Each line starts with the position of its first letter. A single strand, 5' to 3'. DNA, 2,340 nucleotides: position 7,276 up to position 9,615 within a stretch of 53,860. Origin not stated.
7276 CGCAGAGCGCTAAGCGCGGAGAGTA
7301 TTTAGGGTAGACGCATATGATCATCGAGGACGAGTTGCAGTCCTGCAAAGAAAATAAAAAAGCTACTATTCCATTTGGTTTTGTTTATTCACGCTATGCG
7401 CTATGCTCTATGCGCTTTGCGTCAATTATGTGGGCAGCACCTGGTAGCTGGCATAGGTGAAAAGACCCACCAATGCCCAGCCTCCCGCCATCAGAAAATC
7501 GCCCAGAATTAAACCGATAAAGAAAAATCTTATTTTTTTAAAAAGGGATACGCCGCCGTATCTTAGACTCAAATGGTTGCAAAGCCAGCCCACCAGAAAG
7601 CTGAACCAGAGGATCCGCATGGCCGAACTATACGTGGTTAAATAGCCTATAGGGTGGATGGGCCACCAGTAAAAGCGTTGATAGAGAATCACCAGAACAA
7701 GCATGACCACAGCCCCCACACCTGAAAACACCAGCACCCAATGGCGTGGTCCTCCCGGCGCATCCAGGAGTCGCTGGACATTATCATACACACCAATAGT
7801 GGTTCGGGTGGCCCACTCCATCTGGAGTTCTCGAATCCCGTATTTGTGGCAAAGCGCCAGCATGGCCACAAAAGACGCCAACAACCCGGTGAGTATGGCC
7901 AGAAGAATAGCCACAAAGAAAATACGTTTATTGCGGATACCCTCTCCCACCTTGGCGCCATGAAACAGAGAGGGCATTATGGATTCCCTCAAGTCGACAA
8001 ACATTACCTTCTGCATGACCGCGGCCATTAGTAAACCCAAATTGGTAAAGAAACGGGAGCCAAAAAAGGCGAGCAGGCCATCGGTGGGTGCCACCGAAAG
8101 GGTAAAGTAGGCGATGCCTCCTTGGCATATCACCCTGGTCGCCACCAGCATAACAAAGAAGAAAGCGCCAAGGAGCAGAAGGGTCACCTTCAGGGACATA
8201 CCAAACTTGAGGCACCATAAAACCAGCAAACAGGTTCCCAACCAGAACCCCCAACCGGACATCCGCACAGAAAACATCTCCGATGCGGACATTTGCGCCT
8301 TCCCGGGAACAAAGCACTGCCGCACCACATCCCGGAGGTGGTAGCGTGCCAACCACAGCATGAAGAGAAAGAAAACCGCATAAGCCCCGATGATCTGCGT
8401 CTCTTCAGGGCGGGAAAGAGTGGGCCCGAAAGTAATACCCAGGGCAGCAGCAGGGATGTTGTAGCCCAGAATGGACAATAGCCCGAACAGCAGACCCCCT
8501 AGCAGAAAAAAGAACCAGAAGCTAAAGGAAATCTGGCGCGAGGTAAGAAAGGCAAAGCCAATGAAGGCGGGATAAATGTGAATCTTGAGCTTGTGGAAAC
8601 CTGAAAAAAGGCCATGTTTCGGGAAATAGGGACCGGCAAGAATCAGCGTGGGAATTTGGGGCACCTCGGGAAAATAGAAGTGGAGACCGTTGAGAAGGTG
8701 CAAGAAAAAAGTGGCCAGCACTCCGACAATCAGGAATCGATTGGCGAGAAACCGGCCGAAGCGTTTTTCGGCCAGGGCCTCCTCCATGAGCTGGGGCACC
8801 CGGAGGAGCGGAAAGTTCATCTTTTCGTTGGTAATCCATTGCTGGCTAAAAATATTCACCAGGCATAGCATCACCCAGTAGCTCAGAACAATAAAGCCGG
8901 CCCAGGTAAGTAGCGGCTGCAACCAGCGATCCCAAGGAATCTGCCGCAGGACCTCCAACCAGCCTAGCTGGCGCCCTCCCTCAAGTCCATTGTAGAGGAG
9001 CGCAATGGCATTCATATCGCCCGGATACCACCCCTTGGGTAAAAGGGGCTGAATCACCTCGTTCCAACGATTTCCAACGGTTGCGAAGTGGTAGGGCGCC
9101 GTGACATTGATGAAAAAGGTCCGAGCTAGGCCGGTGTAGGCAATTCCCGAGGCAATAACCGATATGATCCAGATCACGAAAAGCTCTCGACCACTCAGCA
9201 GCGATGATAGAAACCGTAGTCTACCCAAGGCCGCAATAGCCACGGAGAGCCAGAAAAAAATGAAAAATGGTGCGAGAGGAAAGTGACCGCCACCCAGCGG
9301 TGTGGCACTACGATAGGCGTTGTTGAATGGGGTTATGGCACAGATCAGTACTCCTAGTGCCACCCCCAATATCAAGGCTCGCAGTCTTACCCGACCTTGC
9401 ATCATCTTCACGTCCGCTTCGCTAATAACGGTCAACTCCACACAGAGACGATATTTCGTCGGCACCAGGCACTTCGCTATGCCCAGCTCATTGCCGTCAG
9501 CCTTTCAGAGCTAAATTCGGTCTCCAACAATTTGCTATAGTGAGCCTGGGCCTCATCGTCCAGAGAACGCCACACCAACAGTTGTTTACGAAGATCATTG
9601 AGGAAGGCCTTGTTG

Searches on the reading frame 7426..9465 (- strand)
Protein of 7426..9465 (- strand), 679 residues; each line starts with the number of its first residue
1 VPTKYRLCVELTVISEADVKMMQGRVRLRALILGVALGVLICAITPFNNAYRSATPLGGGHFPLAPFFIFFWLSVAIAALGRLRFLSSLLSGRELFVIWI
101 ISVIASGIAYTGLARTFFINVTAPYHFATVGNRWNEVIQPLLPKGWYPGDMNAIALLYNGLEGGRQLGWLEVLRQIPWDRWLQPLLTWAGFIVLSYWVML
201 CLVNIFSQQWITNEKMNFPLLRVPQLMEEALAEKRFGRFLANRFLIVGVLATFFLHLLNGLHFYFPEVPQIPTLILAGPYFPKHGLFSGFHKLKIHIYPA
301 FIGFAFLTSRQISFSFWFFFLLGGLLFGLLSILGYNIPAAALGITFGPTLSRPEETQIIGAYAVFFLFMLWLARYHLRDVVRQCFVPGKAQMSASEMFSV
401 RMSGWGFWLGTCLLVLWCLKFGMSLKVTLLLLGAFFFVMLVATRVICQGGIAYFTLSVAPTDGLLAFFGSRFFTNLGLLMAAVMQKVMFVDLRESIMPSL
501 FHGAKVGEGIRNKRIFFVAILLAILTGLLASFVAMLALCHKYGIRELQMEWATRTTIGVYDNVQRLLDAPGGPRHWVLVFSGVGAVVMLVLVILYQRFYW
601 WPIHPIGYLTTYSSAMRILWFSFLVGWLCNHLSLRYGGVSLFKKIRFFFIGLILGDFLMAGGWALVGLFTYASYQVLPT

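Call 77: search_protein_families(library=pfam, proteins=[window:7426-9465:-], max_evalue=0.00001)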
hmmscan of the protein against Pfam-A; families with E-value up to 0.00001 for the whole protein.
window:7426-9465:- (679 aa): 2 families
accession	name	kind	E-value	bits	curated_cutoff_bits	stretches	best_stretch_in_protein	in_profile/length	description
PF20581.3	DUF6785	-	4.1e-166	553.8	25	1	27-543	1-498/498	Family of unknown function (DUF6785)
PF20580.3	DUF6784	-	1.3e-34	118.9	26.4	1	579-677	2-100/101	Domain of unknown function (DUF6784)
